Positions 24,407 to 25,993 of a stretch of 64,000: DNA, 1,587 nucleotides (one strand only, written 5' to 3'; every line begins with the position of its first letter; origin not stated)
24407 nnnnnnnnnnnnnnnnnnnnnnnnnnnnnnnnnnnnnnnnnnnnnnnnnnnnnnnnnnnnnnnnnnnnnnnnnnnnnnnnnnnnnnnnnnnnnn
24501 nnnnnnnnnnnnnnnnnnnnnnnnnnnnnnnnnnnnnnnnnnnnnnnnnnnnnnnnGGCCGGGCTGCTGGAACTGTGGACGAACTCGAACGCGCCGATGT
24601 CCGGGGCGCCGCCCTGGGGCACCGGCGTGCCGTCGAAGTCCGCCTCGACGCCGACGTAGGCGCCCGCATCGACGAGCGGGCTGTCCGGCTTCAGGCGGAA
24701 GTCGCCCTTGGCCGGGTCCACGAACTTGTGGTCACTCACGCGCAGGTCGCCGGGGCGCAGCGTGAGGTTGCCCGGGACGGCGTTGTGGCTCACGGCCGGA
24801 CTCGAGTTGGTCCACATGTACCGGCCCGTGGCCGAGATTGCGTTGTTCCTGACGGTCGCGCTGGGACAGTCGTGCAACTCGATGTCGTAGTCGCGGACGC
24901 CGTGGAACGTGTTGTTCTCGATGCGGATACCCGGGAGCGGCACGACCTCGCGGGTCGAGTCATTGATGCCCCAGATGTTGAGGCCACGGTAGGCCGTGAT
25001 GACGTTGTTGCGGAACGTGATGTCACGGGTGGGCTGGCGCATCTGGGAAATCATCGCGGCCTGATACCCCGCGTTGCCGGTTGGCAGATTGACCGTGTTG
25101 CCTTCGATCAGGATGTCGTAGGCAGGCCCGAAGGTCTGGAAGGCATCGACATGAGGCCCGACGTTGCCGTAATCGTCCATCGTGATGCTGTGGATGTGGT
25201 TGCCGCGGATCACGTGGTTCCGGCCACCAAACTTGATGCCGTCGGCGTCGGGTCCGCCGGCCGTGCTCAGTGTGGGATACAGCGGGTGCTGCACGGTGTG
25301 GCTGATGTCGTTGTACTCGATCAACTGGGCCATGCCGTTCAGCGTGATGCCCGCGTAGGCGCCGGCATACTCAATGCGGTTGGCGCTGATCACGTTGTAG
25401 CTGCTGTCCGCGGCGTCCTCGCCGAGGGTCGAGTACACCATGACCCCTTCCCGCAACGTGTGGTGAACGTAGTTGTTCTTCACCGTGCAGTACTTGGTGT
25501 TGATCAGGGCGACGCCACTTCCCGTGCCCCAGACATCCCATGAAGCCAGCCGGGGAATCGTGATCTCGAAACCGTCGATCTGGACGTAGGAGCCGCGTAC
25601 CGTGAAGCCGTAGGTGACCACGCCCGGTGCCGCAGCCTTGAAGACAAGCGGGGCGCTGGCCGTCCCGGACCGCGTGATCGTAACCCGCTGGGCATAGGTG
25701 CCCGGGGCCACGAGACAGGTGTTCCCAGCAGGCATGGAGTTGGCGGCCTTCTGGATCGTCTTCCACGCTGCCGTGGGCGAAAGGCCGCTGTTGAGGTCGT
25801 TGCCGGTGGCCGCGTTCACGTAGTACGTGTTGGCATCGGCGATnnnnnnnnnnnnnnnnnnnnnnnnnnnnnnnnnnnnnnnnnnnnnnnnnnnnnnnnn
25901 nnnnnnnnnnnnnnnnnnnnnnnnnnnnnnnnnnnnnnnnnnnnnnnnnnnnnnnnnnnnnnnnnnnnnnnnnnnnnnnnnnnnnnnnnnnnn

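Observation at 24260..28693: Giant beta-helix protein with an internal 1.3-kb duplication and six near-identical 240-bp tandem repeats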

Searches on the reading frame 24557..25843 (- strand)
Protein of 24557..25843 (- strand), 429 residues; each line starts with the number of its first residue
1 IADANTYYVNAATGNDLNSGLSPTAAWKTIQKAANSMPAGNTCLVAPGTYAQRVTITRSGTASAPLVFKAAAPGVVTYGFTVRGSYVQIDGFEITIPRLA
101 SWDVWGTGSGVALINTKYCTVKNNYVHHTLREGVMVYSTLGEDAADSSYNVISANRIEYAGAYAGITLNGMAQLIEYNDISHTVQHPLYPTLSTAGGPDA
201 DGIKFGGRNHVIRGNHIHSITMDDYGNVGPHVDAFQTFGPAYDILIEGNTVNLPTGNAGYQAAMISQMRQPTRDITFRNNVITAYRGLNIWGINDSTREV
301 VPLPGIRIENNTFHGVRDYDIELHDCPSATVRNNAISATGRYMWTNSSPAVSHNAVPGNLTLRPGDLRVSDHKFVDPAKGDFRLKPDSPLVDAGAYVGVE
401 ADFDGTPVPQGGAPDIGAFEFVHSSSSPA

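Call 79: search_protein_families(library=pfam, proteins=[window:24557-25843:-], max_evalue=1)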
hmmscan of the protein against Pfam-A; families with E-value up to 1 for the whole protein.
window:24557-25843:- (429 aa): 6 families
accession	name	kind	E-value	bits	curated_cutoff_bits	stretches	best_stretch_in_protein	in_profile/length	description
PF07602.17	DUF1565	-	6e-14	52.4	20.3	3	83-174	103-185/257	Protein of unknown function (DUF1565)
PF13229.12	Beta_helix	-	1.1e-12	48.3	25.9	2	105-281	19-157/158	Right handed beta helix region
PF05048.19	NosD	-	1.2e-06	28.6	23.6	2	107-181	104-171/212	Periplasmic copper-binding protein (NosD)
PF17161.10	DUF5123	-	0.0015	20.1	35.1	1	324-390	42-104/113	Domain of unknown function (DUF5123)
PF14592.12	Chondroitinas_B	-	0.0025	17.3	24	1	28-91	5-73/426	Chondroitinase B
PF20402.4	DUF6692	-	0.13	12.7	24.2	1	9-78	19-89/162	Domain of unknown function (DUF6692)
